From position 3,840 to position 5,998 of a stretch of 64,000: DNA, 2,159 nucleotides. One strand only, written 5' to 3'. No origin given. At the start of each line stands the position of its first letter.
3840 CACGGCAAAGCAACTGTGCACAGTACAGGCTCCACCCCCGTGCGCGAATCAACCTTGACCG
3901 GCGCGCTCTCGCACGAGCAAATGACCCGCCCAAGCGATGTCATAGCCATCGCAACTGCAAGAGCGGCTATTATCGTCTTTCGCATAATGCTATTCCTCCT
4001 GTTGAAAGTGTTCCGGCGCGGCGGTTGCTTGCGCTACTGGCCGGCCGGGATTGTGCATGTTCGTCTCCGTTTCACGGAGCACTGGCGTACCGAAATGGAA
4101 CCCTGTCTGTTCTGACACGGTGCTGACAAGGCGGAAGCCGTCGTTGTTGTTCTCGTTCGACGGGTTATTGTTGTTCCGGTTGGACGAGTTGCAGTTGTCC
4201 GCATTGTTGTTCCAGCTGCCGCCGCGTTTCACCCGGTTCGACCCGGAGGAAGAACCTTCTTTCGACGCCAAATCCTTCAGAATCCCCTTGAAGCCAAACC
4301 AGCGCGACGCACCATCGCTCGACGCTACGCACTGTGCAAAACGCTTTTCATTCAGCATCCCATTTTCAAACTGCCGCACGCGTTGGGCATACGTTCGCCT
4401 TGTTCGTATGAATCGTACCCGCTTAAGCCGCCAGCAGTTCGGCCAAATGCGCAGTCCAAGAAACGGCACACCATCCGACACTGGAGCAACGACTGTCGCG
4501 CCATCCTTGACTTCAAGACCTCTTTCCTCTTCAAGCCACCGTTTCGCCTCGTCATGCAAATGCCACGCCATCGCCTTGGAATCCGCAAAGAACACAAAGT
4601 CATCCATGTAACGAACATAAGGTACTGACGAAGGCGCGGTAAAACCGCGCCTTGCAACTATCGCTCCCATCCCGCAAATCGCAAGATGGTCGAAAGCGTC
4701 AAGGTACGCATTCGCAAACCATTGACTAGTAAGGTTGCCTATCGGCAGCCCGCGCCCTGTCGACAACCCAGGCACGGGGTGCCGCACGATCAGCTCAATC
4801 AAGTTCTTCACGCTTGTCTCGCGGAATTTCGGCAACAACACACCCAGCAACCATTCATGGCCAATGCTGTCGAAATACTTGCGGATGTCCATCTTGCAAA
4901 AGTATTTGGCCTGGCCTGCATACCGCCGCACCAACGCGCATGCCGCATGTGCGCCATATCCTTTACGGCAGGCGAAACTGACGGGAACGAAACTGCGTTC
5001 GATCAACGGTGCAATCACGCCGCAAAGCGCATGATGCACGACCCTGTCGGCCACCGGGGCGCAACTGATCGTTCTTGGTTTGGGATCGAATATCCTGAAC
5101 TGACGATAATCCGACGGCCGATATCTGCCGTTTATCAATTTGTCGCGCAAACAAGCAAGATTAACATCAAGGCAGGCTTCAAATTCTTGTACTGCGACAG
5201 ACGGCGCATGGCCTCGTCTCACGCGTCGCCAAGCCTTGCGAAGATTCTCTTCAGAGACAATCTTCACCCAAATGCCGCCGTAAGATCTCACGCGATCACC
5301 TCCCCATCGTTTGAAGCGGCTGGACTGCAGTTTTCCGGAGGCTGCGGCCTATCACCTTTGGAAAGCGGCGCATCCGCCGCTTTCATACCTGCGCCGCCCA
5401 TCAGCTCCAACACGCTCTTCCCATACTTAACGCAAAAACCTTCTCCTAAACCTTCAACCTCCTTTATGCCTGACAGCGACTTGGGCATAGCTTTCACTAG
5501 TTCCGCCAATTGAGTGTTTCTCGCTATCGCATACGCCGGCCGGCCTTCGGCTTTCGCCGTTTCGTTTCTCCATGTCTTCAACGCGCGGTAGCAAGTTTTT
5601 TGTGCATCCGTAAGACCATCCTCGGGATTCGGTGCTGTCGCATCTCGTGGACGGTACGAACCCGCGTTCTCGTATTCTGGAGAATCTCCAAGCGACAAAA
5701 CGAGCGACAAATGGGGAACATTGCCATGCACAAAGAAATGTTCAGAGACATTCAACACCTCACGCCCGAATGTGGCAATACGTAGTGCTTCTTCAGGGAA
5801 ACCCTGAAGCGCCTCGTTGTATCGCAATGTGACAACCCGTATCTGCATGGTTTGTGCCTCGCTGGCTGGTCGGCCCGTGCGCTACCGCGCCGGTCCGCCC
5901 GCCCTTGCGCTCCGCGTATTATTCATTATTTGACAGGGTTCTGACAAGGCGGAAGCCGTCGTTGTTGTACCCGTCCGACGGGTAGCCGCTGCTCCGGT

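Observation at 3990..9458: Complete diversity-generating retroelement: lectin-fold target with VR, HRDC accessory gene, reverse transcriptase and TR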

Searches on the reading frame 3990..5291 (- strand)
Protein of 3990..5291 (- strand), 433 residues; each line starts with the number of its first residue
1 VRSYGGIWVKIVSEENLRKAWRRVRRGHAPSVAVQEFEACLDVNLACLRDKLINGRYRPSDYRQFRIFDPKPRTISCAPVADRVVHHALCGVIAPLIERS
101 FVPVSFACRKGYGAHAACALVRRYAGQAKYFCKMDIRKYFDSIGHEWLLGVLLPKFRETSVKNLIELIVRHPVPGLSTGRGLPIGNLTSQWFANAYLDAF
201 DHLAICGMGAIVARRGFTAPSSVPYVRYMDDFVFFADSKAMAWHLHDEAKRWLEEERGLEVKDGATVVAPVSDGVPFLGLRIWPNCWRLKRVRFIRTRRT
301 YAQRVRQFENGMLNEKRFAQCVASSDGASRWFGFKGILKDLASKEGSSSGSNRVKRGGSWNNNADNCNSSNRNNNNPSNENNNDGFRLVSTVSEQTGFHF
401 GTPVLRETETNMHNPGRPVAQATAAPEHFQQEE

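Call 6: search_protein_families(library=pfam, proteins=[window:3990-5291:-], max_evalue=0.01)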
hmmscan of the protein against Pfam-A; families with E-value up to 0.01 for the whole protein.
window:3990-5291:- (433 aa): 1 family
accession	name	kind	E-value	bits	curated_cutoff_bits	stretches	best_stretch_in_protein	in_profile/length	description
PF00078.32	RVT_1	-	1.4e-17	64.5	29.6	1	71-282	8-205/205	Reverse transcriptase (RNA-dependent DNA polymerase)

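Call 10: search_protein_families(library=ncbifam, proteins=[window:3990-5291:-], max_evalue=0.01)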
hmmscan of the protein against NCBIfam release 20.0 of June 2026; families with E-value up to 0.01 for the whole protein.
window:3990-5291:- (433 aa): 4 families
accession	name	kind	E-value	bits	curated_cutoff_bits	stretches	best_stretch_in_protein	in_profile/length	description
TIGR04416.1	group_II_RT_mat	equivalog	3.3e-39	135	300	1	15-306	2-292/353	group II intron reverse transcriptase/maturase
NF038233.2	retron_St85_RT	exception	1.2e-10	41.2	235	1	126-271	86-219/289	retron St85 family RNA-directed DNA polymerase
NF041747.1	Drt3a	equivalog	9.2e-08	31.8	200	1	127-268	109-237/412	antiviral reverse transcriptase Drt3a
TIGR04499.1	abortive_AbiA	subfamily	0.0027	16.5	250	1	121-237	138-253/615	AbiA family abortive infection protein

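Call 11: search_protein_families(library=padloc, proteins=[window:3990-5291:-], max_evalue=0.01)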
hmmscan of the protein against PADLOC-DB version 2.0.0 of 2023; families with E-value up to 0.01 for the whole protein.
window:3990-5291:- (433 aa): 51 families (the best 25 are shown)
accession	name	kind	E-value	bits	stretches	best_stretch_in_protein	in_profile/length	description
PDLC01136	RT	-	3.7e-47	159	1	10-283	4-259/263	RT (reverse transcriptase)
PDLC02063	Cas1_IIIb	-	7.9e-27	92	1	17-318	14-288/617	-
PDLC03754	RT_UG17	-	8.2e-25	85.5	1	31-311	34-299/429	DRT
PDLC03756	RT_UG19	-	5.5e-21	73.3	2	123-240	141-247/562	DRT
PDLC03759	RT_UG21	-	8.1e-19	65.7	2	124-254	137-251/503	DRT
PDLC03779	RT_UG4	-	1.2e-17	62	1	19-300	8-275/307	DRT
PDLC03774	RT_UG35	-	2.4e-16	57.1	1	127-266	457-583/938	DRT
PDLC03764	RT_UG26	-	5.5e-16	56.3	1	79-302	78-292/398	DRT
PDLC01607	RT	-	1.7e-13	49.1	1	118-281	32-160/161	"CAS-I,CAS-II,CAS-III,CAS-IV,CAS-V,CAS-VI; acquisition_associated"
PDLC03773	RT_UG34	-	3.2e-13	47.4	1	78-242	86-261/512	DRT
PDLC03771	RT_UG32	-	1.2e-11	41.9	1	79-244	101-261/521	DRT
PDLC03760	RT_UG22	-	2.1e-11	41.6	1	72-253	70-225/476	DRT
PDLC03688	HEase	-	2.9e-11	40.8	1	52-203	74-232/599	homing endonuclease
PDLC03755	RT_UG18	-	3.1e-11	41.4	1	50-282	41-261/295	DRT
PDLC03766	Drt9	-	1.1e-10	39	1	49-202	75-227/488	DRT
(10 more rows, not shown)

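Call 12: search_solved_structures(query=window:3990-5291:-, max_evalue=0.001, show_alignments=2)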
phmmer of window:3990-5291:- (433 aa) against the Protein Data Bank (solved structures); distinct sequences matched with E-value up to 0.001: 8.
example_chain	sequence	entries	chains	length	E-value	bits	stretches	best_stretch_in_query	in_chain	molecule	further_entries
8ub7_A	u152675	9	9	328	7.1e-41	143.6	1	10-331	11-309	Reverse transcriptase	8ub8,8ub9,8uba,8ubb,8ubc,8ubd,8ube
6ar1_A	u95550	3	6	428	3.8e-17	65.4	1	10-311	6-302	GsI-IIC RT | Trt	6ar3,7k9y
8bgj_A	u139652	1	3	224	3.8e-14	55.5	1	101-281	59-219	RNA-directed DNA polymerase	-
5g2x_C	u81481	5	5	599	4e-12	48.9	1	51-203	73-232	GROUP II INTRON-ENCODED PROTEIN LTRA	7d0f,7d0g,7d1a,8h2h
5hhj_A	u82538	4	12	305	1.2e-11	47.3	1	7-280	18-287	Retron-type reverse transcriptase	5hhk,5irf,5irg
5hhl_A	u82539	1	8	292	2.1e-11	46.5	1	8-281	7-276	Retron-type reverse transcriptase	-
7uim_D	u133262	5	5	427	3.9e-11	45.6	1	8-283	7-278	Group II intron reverse transcriptase/maturase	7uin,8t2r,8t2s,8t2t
6me0_C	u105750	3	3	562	9.8e-11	44.3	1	56-283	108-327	Maturase reverse transcriptase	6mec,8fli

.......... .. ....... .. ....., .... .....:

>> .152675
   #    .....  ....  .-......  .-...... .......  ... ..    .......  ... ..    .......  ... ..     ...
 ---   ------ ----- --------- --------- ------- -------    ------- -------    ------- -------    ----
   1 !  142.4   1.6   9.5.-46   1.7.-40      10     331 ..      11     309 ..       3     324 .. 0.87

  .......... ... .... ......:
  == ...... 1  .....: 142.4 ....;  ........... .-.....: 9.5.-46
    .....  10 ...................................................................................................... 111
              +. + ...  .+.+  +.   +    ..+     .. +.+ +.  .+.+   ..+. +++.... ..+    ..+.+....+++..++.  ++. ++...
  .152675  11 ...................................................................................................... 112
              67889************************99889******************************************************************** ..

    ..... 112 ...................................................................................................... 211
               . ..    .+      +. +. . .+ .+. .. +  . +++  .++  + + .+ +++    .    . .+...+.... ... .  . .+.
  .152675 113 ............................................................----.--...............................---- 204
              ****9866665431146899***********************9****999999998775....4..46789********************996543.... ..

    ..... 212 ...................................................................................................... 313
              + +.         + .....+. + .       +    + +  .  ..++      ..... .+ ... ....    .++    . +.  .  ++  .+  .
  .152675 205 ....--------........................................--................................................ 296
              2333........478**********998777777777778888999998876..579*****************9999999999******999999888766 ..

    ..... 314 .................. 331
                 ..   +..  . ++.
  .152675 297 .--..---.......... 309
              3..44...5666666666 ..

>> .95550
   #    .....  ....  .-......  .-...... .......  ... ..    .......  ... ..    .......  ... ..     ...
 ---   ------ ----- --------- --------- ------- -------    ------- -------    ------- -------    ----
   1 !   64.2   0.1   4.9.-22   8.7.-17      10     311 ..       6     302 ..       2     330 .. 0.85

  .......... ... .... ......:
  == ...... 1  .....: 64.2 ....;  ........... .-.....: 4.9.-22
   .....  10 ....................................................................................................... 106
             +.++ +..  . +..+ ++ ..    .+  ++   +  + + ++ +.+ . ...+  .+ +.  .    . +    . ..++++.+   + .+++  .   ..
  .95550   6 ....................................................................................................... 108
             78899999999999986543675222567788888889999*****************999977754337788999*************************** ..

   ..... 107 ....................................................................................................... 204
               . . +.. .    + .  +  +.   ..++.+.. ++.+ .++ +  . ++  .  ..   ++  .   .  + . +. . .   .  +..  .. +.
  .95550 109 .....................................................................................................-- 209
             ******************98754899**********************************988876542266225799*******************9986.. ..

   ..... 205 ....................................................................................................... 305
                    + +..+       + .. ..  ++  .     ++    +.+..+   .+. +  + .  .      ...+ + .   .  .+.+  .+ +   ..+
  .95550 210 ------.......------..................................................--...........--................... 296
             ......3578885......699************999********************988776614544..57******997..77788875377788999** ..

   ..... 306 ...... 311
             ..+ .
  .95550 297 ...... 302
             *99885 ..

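Call 13: find_homologous_proteins(query=window:3990-5291:-)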
Query window:3990-5291:- (433 aa): 6266 proteins with E <= 0.001 among 8000 candidates; the best 120 are listed.
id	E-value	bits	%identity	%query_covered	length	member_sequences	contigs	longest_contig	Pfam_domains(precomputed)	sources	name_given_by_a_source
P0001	0.0e+0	1021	100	100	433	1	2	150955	PF00078.33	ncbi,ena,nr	ncbi:MAG: RNA-dependent DNA polymerase [Kiritimatiellae bacterium]|nr:RNA-dependent DNA polymerase [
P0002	1.3e-219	748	77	97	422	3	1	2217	PF00078.33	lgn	-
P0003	6.0e-215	732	73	100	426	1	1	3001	PF00078.33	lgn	-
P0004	1.7e-214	731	73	99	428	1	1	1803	PF00078.33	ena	-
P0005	5.3e-214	729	73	100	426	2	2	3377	PF00078.33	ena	-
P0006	1.5e-209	714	78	94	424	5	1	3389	PF00078.33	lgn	-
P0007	2.8e-209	714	74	98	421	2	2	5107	PF00078.33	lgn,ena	-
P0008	2.1e-208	711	72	98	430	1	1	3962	PF00078.33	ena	-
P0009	2.3e-205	701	72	98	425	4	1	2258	PF00078.33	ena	-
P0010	7.4e-199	679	70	98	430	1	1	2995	PF00078.33,PF03781.23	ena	-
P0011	6.5e-195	666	70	93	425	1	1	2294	PF00078.33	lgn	-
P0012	1.4e-193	662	73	93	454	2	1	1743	PF00078.33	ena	-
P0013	1.6e-192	658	68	98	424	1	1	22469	PF00078.33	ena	-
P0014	2.8e-190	651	66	100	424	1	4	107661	PF00078.33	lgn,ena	-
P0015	4.9e-189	647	68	98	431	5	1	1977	PF00078.33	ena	-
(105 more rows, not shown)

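Call 17: find_encoding_contigs(protein=P0001, flank=10000, max_places=10)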
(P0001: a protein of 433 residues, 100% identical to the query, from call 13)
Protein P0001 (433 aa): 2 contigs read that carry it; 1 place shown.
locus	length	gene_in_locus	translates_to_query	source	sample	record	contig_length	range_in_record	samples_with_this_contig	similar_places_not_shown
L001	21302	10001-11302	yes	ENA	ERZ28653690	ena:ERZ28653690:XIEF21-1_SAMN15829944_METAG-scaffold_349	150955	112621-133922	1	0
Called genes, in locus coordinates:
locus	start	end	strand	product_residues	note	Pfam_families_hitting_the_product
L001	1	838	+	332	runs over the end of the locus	PF14237:GYF_2 (faint), PF10473:CENP-F_leu_zip (faint)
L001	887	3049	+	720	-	PF14498:Glyco_hyd_65N_2, PF22124:Glyco_hydro_95_cat, PF21307:Glyco_hydro_95_C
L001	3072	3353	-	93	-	-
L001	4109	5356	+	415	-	-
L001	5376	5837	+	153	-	-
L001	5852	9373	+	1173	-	PF09479:Flg_new, PF03781:FGE-sulfatase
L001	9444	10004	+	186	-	PF00570:HRDC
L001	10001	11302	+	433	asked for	PF00078:RVT_1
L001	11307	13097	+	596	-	PF13287:Fn3_assoc (weak), PF13290:CHB_HEX_C_1, PF13287:Fn3_assoc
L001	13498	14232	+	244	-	PF00005:ABC_tran, PF13304:AAA_21 (weak)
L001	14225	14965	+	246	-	PF01061:ABC2_membrane (weak), PF12679:ABC2_membrane_2, PF12730:ABC2_membrane_4 (weak), PF13346:ABC2_membrane_5 (weak), PF12698:ABC2_membrane_3 (weak)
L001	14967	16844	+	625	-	PF23357:DUF7088, PF09822:ABC_transp_aux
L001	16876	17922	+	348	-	PF14238:DUF4340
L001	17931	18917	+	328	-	PF05496:RuvB_N (faint), PF20030:bpMoxR, PF00004:AAA (faint), PF07726:AAA_3, PF07728:AAA_5, PF17863:AAA_lid_2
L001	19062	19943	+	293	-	PF01882:DUF58, PF05762:VWA_CoxE (weak), PF13519:VWA_2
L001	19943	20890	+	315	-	-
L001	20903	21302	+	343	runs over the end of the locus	PF06707:DUF1194 (weak), PF00092:VWA, PF13519:VWA_2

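Call 26: find_related_loci(query=A2, collection=genome_contigs, flank=8000)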
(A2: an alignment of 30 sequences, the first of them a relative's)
Query A2 (433 aa) in genome_contigs; peptide patterns used: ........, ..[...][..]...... (x = any residue, [..] = any of these).
271 stretches matched a pattern; 257 encode a relative of the query (tblastn E <= 1e-3); the best 80 are kept; 80 distinct loci.
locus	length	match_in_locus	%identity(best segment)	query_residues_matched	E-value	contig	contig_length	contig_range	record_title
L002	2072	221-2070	70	1-392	0e+0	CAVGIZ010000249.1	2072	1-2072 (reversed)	Anaerovoracaceae bacterium isolate H07613-L1_cleanbin_000024 genome assembly, contig: Spades_H07613-L1_contig_16243, who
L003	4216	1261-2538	66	1-422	2e-176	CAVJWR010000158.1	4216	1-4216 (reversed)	Limosilactobacillus gorillae isolate H07618-L1_cleanbin_000041 genome assembly, contig: Spades_H07618-L1_contig_13767, w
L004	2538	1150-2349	60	1-407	4e-157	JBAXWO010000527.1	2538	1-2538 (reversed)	MAG: bacterium isolate ELA715 MAG715_527, whole genome shotgun sequence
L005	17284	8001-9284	61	1-415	1e-146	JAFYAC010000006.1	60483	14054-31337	MAG: Kiritimatiellae bacterium isolate RGIG6903 Sheep_Rumen-5__c200, whole genome shotgun sequence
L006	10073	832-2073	58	1-425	5e-146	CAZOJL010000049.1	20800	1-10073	MAG TPA_asm: uncultured Akkermansia sp. isolate SRP178699_co1_614 genome assembly, contig: NODE_3062_length_20800_cov_19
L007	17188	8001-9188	58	3-406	2e-143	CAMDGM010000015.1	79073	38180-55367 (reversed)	MAG: PVC group bacterium isolate MiH-14oct19-188 genome assembly, contig: MiH-14oct19-C395, whole genome shotgun sequenc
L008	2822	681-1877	59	1-407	4e-148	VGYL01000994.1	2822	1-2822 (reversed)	MAG: Planctomycetota bacterium isolate K_DeepCast_250m_m1_352 K_DeepCast_250m_m1_352_Ga0194125_10081294, whole genome sh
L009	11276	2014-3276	54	1-425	1e-133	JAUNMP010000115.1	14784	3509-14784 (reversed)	MAG: bacterium isolate S32M_St_metabat_107 NODE_2570_length_14784_cov_96.669903, whole genome shotgun sequence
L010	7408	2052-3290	53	1-415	3e-133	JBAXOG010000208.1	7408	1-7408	MAG: bacterium isolate ELA499 MAG499_208, whole genome shotgun sequence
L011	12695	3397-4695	53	1-430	2e-131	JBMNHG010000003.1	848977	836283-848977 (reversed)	MAG: Kiritimatiellia bacterium isolate SBF912LR0HQ0163 contig_30080, whole genome shotgun sequence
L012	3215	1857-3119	51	1-420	5e-132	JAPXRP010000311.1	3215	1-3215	MAG: Candidatus Hydrogenedentota bacterium isolate binned_ad_9.133 NODE_56422_length_3215_cov_2.878238, whole genome sho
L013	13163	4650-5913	58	1-429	3e-126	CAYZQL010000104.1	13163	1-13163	MAG TPA_asm: uncultured Lentisphaeraceae bacterium isolate SRP192927_co1_1047 genome assembly, contig: NODE_10751_length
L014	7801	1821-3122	51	1-430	2e-123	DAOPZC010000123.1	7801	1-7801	MAG TPA_asm: Kiritimatiellia bacterium isolate AMR_MDS_1298 NODE_11230_length_7801_cov_33.656468, whole genome shotgun s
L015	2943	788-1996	52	1-411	2e-126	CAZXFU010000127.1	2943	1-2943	MAG TPA_asm: uncultured Eubacteriales bacterium isolate binchicken_co323_74 genome assembly, contig: NODE_39158_length_2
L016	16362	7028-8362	45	1-416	1e-120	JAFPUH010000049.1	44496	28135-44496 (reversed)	MAG: Kiritimatiellae bacterium isolate RGIG1481 Goat_Abomasum-1__c681084, whole genome shotgun sequence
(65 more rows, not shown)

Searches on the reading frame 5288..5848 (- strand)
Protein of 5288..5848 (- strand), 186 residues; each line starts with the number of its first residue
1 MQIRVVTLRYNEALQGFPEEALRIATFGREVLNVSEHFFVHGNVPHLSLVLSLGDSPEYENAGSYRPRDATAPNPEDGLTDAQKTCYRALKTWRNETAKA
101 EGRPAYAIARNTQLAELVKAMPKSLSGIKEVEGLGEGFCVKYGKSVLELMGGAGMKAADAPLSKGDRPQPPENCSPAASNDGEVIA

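Call 6: search_protein_families(library=pfam, proteins=[window:5288-5848:-], max_evalue=0.01)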
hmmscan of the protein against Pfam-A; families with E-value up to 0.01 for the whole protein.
window:5288-5848:- (186 aa): 1 family
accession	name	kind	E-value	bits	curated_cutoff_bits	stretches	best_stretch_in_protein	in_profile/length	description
PF00570.28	HRDC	-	5e-17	62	23.8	1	83-149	1-67/68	HRDC domain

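Call 10: search_protein_families(library=ncbifam, proteins=[window:5288-5848:-], max_evalue=0.01)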
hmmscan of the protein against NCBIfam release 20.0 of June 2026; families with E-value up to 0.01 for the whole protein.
window:5288-5848:- (186 aa): 3 families
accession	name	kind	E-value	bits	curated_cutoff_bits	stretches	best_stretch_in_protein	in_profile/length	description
TIGR01389.1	recQ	equivalog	1.2e-10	40.5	640.2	1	81-149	519-587/591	DNA helicase RecQ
TIGR01388.1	rnd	equivalog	5.9e-05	22.5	298.95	1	82-156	208-281/363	ribonuclease D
NF008089.0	PRK10829.1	equivalog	0.0074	15.3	516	1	79-153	209-282/375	ribonuclease D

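Call 11: search_protein_families(library=padloc, proteins=[window:5288-5848:-], max_evalue=0.01)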
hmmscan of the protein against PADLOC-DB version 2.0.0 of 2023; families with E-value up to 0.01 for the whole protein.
window:5288-5848:- (186 aa): 4 families
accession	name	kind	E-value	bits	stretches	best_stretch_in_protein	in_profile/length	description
PDLC02864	DpdF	-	2e-10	38.1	1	56-150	514-607/610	DpdF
PDLC02861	DpdF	-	8.2e-08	29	1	81-149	534-602/611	DpdF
PDLC02863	DpdF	-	0.0021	15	1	88-150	402-464/488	DpdF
PDLC02865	DpdF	-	0.0057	12.2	1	85-151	1432-1498/1499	DpdF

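Call 56: find_homologous_proteins(query=window:5288-5848:-)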
Query window:5288-5848:- (186 aa): 181 proteins with E <= 0.001 among 373 candidates; the best 120 are listed.
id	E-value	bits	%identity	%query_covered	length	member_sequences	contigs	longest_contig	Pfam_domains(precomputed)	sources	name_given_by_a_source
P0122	9.0e-115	399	99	96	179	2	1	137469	PF00570.29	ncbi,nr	ncbi:MAG: HRDC domain-containing protein [Kiritimatiellae bacterium]|nr:HRDC domain-containing prote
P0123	1.5e-83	297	79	92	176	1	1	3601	PF00570.29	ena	-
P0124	2.2e-83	297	89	81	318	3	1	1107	PF00570.29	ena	-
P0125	2.2e-83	297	76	99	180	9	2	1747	PF00570.29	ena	-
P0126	2.7e-83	296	87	81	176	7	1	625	PF00570.29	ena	-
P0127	1.2e-80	288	76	95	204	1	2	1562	PF00570.29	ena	-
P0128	1.2e-80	288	85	81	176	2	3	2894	PF00570.29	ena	-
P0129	1.5e-79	284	81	81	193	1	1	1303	PF00570.29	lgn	-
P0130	4.6e-79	283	83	81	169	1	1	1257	PF00570.29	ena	-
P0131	1.4e-78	281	83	81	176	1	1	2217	PF00570.29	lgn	-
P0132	1.6e-78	281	85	81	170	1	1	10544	PF00570.29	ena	-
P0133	3.7e-78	280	76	89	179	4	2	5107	PF00570.29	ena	-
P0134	5.8e-78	279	78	88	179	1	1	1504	PF00570.29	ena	-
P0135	9.7e-78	278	82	82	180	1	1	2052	PF00570.29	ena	-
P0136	5.8e-77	276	71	96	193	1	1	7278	PF00570.29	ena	-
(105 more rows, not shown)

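Call 64: predict_structure(alignment_id=A5)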
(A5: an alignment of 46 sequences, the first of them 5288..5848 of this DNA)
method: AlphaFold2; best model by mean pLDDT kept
length: 186 residues; sequences in the alignment: 46
mean_pLDDT: 84.0   pTM: 0.54
mean pLDDT of the five models: 84.0, 83.4, 83.1, 82.4, 81.4
residues with pLDDT >= 90: 126; 70-90: 14; 50-70: 25; < 50: 21
segments of 3 or more residues with pLDDT < 50: 159-168, 173-179
pLDDT, mean of each block of 10 residues (from residue 1): 96 96 92 97 98 78 61 89 95 97 96 96 96 96 96 60 43 46 57
secondary structure, 60 per line:
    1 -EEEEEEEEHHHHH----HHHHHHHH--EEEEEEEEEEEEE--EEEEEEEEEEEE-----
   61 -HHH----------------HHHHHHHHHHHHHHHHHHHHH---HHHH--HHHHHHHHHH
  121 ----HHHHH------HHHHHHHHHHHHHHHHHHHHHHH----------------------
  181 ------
elements in order: E2-9 H10-14 H19-26 E29-41 E44-55 H81-101 H105-108 H111-120 H125-129 H136-158
